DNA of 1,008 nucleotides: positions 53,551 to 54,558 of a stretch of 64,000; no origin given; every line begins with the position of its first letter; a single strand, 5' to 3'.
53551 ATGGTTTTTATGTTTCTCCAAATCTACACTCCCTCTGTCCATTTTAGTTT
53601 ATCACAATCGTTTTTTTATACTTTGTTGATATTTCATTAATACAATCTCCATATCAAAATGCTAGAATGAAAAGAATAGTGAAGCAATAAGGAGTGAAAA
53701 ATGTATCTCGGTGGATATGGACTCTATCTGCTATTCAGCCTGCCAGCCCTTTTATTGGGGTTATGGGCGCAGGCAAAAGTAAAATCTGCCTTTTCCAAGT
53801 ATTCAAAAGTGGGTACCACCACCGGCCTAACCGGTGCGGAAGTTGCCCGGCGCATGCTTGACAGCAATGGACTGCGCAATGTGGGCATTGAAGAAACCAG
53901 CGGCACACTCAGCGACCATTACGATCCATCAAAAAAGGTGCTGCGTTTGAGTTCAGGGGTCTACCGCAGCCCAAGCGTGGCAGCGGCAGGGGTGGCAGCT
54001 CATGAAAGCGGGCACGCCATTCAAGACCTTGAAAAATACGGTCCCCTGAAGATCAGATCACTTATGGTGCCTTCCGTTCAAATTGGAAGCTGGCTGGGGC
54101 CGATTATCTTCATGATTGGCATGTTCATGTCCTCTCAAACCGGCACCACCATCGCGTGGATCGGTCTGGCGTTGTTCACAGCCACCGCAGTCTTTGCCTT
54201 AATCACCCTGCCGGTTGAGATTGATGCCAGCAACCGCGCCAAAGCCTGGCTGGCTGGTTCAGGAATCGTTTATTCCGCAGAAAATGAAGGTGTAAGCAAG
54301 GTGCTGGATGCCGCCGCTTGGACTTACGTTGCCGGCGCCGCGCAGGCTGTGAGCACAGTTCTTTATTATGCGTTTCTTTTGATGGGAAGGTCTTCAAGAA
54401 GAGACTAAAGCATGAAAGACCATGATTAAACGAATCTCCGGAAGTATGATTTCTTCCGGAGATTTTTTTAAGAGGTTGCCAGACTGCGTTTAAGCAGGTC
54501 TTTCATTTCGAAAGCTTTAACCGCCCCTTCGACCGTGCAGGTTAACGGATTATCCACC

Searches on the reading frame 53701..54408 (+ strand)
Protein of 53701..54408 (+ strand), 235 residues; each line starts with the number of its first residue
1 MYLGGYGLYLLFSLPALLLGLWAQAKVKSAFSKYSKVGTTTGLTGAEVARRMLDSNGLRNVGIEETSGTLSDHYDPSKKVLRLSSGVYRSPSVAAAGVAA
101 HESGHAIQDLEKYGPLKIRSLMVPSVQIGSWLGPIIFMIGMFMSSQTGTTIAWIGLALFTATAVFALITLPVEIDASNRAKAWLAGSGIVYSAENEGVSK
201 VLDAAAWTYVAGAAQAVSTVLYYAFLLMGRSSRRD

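Call 62: search_protein_families(library=pfam, proteins=[window:53701-54408:+], max_evalue=0.001)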
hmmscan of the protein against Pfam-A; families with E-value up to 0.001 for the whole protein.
window:53701-54408:+ (235 aa): 1 family
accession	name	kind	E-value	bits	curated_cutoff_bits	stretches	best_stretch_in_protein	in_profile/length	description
PF04298.18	Zn_peptidase_2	-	2.4e-85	285.9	27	1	9-226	1-216/218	Putative neutral zinc metallopeptidase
